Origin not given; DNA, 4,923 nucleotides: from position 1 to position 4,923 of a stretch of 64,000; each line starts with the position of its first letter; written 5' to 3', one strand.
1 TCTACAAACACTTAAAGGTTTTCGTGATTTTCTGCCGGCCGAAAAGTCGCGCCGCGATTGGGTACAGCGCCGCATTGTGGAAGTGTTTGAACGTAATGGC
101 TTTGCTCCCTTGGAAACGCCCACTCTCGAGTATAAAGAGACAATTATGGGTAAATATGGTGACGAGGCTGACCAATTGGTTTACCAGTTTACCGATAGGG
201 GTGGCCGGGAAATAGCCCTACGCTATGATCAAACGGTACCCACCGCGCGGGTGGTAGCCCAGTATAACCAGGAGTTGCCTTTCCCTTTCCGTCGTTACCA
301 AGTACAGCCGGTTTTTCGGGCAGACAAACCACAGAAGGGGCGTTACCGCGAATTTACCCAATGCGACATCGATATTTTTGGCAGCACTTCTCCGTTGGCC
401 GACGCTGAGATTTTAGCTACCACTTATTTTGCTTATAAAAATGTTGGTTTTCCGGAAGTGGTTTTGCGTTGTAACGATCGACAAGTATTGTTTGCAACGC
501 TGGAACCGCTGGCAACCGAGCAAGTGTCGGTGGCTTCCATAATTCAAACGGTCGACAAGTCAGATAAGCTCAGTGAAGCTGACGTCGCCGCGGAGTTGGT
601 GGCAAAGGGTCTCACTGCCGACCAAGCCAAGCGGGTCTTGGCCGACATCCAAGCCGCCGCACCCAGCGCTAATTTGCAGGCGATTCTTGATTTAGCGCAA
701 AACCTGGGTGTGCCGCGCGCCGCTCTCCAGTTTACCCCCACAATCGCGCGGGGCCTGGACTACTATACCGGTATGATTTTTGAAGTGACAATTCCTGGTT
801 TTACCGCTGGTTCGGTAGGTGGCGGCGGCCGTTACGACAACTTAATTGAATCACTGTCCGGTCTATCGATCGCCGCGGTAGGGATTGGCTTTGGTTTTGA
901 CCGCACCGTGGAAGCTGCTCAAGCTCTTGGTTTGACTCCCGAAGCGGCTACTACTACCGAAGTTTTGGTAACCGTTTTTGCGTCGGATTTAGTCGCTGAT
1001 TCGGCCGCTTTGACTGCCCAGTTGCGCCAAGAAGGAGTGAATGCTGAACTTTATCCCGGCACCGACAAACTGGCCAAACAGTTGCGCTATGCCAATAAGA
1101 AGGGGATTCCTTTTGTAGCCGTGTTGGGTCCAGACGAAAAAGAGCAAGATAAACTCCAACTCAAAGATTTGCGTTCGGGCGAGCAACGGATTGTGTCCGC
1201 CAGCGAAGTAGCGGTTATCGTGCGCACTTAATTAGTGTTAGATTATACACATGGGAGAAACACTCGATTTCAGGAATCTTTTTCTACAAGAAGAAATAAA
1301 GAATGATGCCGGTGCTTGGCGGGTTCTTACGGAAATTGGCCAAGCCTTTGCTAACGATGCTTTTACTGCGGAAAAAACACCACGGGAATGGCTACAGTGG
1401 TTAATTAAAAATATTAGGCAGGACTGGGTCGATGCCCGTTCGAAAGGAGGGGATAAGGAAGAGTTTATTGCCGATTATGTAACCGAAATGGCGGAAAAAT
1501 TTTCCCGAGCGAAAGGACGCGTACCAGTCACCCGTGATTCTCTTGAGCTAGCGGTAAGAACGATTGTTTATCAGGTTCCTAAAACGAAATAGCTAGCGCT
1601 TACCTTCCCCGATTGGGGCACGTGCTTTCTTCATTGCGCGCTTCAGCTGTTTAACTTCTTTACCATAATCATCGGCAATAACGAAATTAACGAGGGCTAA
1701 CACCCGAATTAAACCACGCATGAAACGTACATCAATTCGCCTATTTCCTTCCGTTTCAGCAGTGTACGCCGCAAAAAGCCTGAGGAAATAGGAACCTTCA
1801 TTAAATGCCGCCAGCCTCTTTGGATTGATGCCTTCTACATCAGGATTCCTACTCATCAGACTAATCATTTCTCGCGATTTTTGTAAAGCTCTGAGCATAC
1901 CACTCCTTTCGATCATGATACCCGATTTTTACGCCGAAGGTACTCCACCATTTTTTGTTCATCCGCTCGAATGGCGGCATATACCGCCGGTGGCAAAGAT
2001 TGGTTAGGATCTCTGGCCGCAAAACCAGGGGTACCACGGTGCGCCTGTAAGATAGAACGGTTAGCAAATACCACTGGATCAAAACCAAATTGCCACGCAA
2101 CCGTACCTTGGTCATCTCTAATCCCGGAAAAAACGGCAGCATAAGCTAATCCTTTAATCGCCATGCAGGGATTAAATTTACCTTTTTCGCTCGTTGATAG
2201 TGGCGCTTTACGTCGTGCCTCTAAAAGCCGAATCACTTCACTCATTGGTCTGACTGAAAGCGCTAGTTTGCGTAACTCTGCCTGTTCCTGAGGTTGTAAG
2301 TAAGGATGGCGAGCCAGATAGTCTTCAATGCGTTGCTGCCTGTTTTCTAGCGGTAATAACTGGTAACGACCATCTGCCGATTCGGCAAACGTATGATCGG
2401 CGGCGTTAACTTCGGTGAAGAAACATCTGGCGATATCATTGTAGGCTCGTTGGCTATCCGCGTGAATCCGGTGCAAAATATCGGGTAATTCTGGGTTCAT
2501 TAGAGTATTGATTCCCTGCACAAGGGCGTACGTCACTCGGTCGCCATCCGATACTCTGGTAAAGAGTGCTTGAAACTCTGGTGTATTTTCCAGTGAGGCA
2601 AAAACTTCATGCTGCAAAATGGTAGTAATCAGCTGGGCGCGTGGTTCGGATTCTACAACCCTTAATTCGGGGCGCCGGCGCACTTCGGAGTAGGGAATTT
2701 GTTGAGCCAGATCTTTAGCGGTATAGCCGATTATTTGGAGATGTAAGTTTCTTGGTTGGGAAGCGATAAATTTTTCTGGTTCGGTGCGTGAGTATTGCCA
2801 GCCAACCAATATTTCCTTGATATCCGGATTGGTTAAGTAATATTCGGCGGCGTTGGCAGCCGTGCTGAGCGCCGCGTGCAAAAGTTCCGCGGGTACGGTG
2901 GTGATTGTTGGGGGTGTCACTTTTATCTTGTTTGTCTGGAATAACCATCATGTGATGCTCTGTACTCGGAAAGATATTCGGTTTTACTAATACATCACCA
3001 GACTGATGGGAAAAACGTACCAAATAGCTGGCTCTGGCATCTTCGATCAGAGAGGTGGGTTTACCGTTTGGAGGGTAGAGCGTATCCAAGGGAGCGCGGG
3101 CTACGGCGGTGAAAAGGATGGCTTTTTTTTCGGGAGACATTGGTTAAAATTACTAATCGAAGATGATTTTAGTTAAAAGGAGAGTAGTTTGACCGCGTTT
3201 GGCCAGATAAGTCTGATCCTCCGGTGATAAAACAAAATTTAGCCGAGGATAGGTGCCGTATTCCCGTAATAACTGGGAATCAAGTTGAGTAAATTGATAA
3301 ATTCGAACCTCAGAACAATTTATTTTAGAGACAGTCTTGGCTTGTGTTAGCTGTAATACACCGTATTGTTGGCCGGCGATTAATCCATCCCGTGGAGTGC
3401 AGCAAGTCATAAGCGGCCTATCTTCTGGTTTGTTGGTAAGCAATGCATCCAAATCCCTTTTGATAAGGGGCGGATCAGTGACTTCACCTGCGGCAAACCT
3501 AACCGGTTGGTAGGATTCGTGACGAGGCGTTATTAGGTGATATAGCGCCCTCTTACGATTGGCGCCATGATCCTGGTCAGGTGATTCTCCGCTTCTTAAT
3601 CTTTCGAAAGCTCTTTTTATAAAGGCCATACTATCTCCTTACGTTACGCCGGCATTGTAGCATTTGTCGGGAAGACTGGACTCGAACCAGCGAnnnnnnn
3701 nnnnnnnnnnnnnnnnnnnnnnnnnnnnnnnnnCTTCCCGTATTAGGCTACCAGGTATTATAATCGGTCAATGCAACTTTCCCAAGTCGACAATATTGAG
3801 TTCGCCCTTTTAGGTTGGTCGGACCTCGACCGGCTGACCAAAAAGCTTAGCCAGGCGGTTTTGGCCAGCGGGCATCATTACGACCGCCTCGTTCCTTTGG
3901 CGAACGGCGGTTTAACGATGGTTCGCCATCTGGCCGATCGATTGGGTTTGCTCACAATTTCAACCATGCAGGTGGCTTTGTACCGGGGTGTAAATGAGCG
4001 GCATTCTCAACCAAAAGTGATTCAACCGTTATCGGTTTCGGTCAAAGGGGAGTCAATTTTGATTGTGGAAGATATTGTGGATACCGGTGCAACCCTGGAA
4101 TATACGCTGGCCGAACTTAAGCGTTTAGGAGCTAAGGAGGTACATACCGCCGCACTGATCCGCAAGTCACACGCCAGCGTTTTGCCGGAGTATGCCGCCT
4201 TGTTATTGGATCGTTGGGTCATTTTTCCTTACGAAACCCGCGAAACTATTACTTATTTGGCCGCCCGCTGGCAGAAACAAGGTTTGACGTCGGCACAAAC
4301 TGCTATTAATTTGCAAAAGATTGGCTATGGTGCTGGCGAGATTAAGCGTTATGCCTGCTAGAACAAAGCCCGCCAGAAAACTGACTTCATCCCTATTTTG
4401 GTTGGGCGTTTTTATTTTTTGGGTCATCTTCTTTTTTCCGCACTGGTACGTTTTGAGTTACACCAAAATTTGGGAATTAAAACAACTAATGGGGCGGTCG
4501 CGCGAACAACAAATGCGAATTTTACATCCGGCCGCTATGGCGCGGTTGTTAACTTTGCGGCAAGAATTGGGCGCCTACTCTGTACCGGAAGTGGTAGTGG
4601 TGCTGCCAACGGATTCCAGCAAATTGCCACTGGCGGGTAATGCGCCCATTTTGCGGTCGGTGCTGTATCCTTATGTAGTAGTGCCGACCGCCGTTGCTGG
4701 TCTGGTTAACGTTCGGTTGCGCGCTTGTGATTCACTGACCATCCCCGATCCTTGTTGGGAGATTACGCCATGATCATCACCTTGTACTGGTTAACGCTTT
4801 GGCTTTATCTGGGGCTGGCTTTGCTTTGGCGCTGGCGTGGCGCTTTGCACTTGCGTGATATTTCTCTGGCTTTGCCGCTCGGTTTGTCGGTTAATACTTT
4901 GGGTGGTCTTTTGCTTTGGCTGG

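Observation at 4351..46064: Very large mosaic surface-glycan locus that combines a Wzx/Wzy-type and an ABC-transporter-dependent pathway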

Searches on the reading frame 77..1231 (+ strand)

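Call 8: search_protein_families(library=pfam, proteins=[window:77-1231:+], max_evalue=0.001)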
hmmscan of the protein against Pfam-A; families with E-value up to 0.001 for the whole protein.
window:77-1231:+ (384 aa): 3 families
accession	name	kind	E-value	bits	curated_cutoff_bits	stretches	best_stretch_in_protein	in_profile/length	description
PF13393.11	tRNA-synt_His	-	5.2e-37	128.2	25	1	1-271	21-302/308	Histidyl-tRNA synthetase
PF03129.25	HGTP_anticodon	-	5.1e-15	55.8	21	1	296-382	2-91/94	Anticodon binding domain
PF00587.30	tRNA-synt_2b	-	1.2e-10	42.2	29.3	1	36-227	1-110/179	tRNA synthetase class II core domain (G, H, P, S and T)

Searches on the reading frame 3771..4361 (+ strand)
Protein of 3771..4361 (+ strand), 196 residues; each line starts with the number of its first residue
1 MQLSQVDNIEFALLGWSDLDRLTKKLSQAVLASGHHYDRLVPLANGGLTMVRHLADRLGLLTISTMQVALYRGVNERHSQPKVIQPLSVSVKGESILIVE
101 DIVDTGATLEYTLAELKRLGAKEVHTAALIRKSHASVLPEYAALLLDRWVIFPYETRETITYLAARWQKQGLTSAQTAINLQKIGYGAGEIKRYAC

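Call 4: search_protein_families(library=pfam, proteins=[window:3771-4361:+], max_evalue=0.001)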
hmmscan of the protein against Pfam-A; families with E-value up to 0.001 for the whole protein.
window:3771-4361:+ (196 aa): 2 families
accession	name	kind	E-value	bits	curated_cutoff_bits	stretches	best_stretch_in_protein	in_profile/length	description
PF00156.33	Pribosyltran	-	9.1e-21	74.2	26.3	1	19-145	15-139/158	Phosphoribosyl transferase domain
PF14681.12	UPRTase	-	0.00066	19.7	27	1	40-131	70-160/206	Uracil phosphoribosyltransferase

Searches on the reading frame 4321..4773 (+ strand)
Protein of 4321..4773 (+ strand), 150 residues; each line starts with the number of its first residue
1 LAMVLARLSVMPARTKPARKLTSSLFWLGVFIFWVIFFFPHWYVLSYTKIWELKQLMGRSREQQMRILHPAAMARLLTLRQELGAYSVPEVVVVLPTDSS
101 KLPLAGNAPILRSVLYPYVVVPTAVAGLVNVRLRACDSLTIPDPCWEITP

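Call 4: search_protein_families(library=pfam, proteins=[window:4321-4773:+], max_evalue=0.001)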
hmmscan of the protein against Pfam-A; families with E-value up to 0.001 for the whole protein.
window:4321-4773:+ (150 aa): 0 families

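Call 23: search_protein_families(library=pfam, proteins=[window:4321-4773:+], max_evalue=5)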
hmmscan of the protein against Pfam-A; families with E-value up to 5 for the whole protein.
window:4321-4773:+ (150 aa): 2 families
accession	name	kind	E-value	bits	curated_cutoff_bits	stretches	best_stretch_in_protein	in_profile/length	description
PF06667.17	PspB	-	0.062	13.8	25.6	1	28-72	6-50/73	Phage shock protein B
PF10297.14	Hap4_Hap_bind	-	0.11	13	21.1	1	10-20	6-16/17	Minimal binding motif of Hap4 for binding to Hap2/3/5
